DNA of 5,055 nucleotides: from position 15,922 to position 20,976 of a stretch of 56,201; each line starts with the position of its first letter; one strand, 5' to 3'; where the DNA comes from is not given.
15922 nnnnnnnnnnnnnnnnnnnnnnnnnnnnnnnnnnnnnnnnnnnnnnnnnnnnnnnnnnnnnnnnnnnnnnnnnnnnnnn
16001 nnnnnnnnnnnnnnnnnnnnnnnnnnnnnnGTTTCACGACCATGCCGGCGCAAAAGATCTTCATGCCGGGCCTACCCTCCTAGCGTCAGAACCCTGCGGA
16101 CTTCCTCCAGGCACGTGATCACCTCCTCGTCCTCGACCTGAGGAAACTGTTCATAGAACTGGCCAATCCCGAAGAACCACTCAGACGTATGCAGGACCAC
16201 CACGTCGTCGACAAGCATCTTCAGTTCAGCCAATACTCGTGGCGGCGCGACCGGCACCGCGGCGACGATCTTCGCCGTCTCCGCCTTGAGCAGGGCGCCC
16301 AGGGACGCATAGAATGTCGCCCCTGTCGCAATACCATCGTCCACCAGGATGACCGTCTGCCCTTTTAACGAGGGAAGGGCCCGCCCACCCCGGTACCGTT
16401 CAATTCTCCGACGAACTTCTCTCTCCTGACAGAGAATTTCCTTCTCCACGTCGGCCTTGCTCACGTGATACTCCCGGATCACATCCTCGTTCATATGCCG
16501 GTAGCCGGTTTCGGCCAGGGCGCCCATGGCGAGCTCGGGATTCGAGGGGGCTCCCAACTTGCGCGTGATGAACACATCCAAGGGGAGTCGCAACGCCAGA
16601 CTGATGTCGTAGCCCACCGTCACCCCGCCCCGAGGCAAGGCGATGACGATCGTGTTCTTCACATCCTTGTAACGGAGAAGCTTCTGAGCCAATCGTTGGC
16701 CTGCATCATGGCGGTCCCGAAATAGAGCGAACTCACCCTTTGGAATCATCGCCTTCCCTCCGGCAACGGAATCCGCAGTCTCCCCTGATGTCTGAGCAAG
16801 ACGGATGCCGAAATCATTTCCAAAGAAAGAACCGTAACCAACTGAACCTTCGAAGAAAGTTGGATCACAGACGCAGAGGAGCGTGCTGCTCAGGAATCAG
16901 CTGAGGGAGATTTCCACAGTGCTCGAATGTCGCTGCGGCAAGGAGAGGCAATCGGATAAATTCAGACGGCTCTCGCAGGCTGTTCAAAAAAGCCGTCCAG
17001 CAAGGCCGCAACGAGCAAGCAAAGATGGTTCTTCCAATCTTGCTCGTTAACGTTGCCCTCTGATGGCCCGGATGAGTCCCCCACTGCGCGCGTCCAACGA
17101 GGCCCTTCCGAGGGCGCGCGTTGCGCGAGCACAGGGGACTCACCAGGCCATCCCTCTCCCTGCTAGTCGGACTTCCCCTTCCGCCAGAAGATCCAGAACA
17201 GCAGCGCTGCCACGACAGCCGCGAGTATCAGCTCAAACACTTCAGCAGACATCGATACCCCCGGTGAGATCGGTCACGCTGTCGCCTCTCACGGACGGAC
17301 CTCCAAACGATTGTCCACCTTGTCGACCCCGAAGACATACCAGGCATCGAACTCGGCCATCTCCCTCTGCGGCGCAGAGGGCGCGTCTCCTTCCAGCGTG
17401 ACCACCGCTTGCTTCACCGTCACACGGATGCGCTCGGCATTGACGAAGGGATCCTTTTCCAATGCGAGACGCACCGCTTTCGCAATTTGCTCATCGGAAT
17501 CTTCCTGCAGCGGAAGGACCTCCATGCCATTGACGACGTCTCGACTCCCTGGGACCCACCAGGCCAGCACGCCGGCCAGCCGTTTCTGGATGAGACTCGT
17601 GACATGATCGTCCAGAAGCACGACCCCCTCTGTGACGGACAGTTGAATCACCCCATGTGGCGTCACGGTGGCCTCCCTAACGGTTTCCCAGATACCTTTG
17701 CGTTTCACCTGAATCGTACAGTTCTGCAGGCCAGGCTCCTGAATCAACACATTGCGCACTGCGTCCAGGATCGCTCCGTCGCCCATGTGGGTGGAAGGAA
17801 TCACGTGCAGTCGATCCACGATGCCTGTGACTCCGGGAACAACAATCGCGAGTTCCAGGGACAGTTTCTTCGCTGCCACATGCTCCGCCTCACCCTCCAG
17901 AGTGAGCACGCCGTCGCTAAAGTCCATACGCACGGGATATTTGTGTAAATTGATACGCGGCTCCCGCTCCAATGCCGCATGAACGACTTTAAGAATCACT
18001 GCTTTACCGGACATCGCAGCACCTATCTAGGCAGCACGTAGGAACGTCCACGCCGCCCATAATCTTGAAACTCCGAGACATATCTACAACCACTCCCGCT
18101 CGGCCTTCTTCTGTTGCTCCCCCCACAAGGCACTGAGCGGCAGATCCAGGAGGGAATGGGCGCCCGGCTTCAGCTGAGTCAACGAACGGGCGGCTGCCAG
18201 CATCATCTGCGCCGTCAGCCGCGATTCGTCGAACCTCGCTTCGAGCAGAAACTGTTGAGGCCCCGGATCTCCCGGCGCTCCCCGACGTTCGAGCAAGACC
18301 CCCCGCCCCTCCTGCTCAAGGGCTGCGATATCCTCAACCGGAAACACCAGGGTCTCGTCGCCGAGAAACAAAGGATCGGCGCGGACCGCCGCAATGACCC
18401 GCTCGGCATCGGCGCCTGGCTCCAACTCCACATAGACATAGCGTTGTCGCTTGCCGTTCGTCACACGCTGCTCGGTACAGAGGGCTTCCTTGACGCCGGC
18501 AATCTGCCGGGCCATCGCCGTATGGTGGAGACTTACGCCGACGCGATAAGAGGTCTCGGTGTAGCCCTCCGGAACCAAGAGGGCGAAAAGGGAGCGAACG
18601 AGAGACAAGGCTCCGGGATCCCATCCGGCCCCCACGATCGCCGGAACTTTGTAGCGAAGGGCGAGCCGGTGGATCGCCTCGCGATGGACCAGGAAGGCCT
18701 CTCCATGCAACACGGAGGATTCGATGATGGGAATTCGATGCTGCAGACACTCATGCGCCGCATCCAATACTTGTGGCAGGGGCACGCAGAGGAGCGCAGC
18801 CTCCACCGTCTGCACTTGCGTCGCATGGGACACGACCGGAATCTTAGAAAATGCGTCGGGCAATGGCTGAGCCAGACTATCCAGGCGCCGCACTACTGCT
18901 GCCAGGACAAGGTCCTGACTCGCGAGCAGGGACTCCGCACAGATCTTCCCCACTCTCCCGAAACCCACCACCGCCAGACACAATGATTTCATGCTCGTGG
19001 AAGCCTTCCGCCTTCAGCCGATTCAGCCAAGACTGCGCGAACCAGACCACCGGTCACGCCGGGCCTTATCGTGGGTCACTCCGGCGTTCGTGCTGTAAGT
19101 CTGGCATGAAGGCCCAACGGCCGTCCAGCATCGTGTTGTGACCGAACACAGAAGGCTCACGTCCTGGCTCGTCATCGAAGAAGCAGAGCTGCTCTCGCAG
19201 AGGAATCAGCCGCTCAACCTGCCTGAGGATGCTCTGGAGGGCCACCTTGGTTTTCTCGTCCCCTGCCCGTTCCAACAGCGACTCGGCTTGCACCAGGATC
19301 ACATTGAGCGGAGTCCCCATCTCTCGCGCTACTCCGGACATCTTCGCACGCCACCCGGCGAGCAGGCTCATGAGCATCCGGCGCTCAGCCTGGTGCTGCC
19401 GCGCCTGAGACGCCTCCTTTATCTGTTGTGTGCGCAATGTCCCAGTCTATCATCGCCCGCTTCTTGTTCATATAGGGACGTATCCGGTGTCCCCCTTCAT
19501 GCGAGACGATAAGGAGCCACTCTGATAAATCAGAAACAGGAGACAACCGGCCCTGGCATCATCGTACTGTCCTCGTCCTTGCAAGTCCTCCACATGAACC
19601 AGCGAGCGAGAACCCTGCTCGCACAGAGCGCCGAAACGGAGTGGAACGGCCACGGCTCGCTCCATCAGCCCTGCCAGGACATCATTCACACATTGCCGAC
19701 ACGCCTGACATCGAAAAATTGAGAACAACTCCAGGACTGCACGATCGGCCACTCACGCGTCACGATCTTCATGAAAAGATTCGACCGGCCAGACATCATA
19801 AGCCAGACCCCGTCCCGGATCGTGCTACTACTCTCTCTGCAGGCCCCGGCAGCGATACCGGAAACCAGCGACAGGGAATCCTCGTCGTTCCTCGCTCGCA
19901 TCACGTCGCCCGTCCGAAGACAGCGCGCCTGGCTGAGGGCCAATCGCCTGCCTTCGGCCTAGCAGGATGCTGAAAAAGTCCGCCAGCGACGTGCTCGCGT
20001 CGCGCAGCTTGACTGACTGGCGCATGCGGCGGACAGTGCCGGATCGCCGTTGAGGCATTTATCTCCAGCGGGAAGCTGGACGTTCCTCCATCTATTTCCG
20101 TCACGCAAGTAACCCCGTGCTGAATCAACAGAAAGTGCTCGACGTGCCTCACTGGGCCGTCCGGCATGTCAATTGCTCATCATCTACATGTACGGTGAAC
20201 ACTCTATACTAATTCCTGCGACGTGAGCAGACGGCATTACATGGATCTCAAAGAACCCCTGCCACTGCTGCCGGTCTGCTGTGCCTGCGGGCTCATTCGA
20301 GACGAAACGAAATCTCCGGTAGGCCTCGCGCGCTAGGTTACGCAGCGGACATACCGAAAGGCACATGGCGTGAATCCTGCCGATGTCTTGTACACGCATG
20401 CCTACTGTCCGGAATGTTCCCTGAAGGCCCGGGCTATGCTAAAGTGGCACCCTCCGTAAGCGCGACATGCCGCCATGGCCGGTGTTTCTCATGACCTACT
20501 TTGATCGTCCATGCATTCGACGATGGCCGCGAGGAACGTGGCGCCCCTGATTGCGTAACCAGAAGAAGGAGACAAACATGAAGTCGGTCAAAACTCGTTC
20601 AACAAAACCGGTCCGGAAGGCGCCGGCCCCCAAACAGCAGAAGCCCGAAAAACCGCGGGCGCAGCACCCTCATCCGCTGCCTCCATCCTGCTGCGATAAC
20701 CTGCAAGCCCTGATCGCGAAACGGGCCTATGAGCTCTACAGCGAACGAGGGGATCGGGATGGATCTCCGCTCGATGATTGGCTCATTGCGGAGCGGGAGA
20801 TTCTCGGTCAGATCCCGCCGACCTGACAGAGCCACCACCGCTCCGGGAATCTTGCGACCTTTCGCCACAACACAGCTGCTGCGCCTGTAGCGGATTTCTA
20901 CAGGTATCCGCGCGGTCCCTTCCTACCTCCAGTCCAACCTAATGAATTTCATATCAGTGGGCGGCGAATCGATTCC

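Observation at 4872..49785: Nine sigma-54-type -24/-12 promoter-like elements, nearly all in front of stress/dormancy/fermentation genes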

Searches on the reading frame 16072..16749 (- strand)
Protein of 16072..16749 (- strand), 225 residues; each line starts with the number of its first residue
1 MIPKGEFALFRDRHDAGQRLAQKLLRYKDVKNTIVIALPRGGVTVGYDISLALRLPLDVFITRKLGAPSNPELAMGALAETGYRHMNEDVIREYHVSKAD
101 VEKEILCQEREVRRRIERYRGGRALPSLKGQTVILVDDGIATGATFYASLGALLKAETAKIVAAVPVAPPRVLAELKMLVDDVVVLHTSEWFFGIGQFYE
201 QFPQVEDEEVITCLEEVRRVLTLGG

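Call 9: search_protein_families(library=pfam, proteins=[window:16072-16749:-])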
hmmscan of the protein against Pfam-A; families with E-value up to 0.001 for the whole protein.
window:16072-16749:- (225 aa): 1 family
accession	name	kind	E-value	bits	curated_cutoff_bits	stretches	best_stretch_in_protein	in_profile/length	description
PF00156.33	Pribosyltran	-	6.7e-17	61.7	26.3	1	15-200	13-155/158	Phosphoribosyl transferase domain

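Call 68: find_homologous_proteins(query=window:16072-16749:-)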
Query window:16072-16749:- (225 aa): 7541 proteins with E <= 0.001 among 8000 candidates; the best 120 are listed.
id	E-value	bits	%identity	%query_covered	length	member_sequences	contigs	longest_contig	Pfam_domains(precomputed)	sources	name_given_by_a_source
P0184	1.1e-131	455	93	100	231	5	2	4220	PF00156.34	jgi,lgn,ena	-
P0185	4.4e-131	453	91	100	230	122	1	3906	PF00156.34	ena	-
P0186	3.6e-130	450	91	100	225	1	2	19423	PF00156.34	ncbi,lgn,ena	-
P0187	5.2e-130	449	91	100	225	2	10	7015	PF00156.34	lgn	-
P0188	1.9e-129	448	92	99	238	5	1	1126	PF00156.34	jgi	jgi:putative phosphoribosyl transferase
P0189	2.4e-129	447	92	99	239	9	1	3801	PF00156.34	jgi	jgi:putative phosphoribosyl transferase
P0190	1.8e-128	444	90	99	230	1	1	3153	PF00156.34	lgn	-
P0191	2.6e-128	444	91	100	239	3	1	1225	PF00156.34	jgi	jgi:putative phosphoribosyl transferase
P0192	8.2e-128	442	90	100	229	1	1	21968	PF00156.34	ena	-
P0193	1.6e-127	441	91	98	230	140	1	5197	PF00156.34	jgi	jgi:putative phosphoribosyl transferase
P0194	4.0e-127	440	89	100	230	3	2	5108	PF00156.34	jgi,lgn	jgi:putative phosphoribosyl transferase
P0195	4.1e-127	440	91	99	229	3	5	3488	PF00156.34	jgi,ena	jgi:putative phosphoribosyl transferase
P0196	5.4e-127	440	91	99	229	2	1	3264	PF00156.34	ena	-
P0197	6.1e-127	439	91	99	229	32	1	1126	PF00156.34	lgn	-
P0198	6.9e-127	439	89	100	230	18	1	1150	PF00156.34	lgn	-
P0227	8.0e-116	403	82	100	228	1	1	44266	PF00156.34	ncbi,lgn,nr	ncbi:MAG: phosphoribosyltransferase [Nitrospira sp.]|nr:phosphoribosyltransferase [Nitrospira sp.]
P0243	1.1e-113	396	81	98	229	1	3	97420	PF00156.34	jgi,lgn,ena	-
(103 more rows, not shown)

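Call 69: find_encoding_contigs(protein=P0227, flank=6000, max_places=1)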
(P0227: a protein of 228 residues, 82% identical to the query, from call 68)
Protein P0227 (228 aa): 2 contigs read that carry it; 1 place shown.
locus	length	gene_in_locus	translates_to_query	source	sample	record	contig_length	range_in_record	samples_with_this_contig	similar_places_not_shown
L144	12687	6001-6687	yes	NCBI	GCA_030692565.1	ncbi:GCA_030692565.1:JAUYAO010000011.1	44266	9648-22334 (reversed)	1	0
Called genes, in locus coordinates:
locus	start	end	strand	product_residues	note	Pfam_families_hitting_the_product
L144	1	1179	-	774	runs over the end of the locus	PF03176:MMPL, PF02460:Patched, PF12349:Sterol-sensing, PF03176:MMPL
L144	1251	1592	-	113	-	PF12840:HTH_20, PF01022:HTH_5, PF12802:MarR_2 (weak)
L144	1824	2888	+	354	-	PF04055:Radical_SAM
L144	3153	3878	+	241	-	PF04972:BON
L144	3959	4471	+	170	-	PF00011:HSP20, PF17886:ArsA_HSP20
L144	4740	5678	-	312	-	PF04389:Peptidase_M28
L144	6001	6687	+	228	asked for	PF00156:Pribosyltran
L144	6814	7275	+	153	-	PF01161:PBP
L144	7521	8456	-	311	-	PF01458:SUFBD_core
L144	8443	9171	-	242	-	PF00005:ABC_tran, PF13304:AAA_21 (faint)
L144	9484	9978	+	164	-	-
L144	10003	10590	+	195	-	PF02525:Flavodoxin_2, PF03358:FMN_red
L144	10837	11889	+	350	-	PF00248:Aldo_ket_red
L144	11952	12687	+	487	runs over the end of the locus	PF00479:G6PD_N, PF02781:G6PD_C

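Call 70: find_encoding_contigs(protein=P0243, flank=10000, max_places=1)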
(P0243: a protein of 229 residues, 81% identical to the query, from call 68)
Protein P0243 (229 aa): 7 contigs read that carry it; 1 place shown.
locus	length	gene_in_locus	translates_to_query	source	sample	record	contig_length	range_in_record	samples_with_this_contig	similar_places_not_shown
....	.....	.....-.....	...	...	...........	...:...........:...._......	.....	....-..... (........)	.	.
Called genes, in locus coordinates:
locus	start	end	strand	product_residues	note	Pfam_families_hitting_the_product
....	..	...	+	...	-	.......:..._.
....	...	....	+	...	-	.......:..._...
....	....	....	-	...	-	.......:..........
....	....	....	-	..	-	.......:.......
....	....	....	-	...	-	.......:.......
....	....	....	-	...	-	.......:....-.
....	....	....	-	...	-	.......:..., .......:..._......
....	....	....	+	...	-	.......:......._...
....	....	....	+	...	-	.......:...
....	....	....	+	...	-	-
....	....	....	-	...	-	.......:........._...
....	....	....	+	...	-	-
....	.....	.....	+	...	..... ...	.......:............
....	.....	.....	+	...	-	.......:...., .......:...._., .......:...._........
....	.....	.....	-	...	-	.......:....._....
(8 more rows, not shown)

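Call 71: find_encoding_contigs(protein=P0192, flank=10000, max_places=1)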
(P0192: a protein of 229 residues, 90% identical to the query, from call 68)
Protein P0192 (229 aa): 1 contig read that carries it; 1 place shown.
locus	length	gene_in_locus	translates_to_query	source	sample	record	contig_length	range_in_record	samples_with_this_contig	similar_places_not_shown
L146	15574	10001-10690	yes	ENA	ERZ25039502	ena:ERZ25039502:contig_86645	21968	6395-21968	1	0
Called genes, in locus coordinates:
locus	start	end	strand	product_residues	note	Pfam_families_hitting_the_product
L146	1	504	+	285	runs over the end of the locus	PF11563:Protoglobin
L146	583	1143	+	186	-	PF00881:Nitroreductase, PF14512:TM1586_NiRdase (weak)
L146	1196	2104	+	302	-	PF16654:DAPDH_C (faint)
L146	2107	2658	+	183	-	PF04972:BON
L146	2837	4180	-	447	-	PF13520:AA_permease_2, PF00324:AA_permease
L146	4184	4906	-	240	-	PF01135:PCMT, PF13489:Methyltransf_23 (weak), PF13649:Methyltransf_25, PF13847:Methyltransf_31 (weak)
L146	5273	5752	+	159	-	PF03703:bPH_2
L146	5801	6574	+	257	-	-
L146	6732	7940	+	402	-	PF01941:AdoMet_Synthase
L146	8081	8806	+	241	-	PF04972:BON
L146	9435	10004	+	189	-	-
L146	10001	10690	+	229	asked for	PF00156:Pribosyltran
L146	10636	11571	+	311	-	PF00582:Usp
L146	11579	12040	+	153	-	PF01161:PBP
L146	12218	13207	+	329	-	PF09587:PGA_cap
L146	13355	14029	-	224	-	PF07758:DUF1614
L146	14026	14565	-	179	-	PF01927:Mut7-C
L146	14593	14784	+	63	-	-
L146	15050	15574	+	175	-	?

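Call 78: search_protein_families(library=ncbifam, proteins=[window:16072-16749:-], max_evalue=0.001)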
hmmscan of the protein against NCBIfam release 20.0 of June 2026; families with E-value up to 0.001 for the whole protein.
window:16072-16749:- (225 aa): 13 families
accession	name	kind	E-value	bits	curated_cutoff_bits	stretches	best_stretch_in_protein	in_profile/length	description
NF004689.0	PRK06031.1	equivalog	2.1e-05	23.9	175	1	122-163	146-186/233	phosphoribosyltransferase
TIGR01251.1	ribP_PPkin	subfamily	2.2e-05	23.5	113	1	127-165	207-245/309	ribose-phosphate diphosphokinase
NF040646.1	HPT_Archaea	equivalog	7.6e-05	22.4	200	0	129-164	113-147/184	hypoxanthine/guanine phosphoribosyltransferase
NF001097.0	PRK00129.1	equivalog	9e-05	22.3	114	1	125-186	119-180/209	uracil phosphoribosyltransferase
TIGR01091.1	upp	equivalog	9e-05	22.2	208.35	1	125-186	116-178/207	uracil phosphoribosyltransferase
NF005592.0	PRK07322.1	subfamily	0.00018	20.9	143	1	122-167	112-156/180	adenine phosphoribosyltransferase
TIGR01367.1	pyrE_Therm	equivalog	0.00022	20.9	150.25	0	90-166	70-140/187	orotate phosphoribosyltransferase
NF003549.0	PRK05205.1-5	equivalog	0.00022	20.7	138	1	125-162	94-131/182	bifunctional pyr operon transcriptional regulator/uracil phosphoribosyltransferase PyrR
NF002095.0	PRK00934.1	equivalog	0.00028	20.1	296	1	105-169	201-243/287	ribose-phosphate diphosphokinase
NF002634.0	PRK02304.1-3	equivalog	0.00037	20.2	170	0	129-166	117-153/182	adenine phosphoribosyltransferase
TIGR00201.1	comF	subfamily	0.00077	19.5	233.55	0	122-161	144-183/190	ComF family protein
NF006605.0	PRK09162.1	equivalog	0.00079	18.8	181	0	127-197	95-165/183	hypoxanthine-guanine phosphoribosyltransferase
NF002635.0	PRK02304.1-4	subfamily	0.00087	18.9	146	0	129-165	114-149/188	adenine phosphoribosyltransferase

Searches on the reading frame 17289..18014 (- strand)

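Call 9: search_protein_families(library=pfam, proteins=[window:17289-18014:-])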
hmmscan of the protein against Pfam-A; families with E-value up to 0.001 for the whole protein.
window:17289-18014:- (241 aa): 1 family
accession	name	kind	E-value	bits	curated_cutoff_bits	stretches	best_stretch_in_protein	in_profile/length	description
PF04972.22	BON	-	8e-31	106.6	27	3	173-241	1-69/69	BON domain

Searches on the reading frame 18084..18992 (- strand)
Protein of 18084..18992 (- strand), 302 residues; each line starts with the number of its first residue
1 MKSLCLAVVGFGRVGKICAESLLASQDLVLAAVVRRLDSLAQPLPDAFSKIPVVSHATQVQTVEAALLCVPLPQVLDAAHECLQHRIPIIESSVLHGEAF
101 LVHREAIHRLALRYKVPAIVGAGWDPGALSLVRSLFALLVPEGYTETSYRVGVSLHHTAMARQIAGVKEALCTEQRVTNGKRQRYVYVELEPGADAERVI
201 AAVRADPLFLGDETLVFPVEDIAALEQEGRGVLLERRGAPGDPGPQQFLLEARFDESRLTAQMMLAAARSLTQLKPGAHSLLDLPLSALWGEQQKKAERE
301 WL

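Call 9: search_protein_families(library=pfam, proteins=[window:18084-18992:-])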
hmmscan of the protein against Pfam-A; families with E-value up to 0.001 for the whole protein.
window:18084-18992:- (302 aa): 2 families
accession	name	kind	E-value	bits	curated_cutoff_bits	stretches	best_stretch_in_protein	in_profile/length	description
PF16654.10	DAPDH_C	-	2.5e-09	37.6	30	1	123-171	1-49/154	Diaminopimelic acid dehydrogenase C-terminal domain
PF03807.23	F420_oxidored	-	0.00025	22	21.6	1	6-82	2-79/94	NADP oxidoreductase coenzyme F420-dependent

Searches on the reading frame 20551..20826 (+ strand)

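Call 13: search_protein_families(library=pfam, proteins=[window:20551-20826:+], max_evalue=0.01)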
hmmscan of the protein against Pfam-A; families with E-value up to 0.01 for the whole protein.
window:20551-20826:+ (91 aa): 1 family
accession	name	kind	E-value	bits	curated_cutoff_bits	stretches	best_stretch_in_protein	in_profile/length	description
PF11154.13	DUF2934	-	1.2e-10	41.2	22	1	54-85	5-36/37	Protein of unknown function (DUF2934)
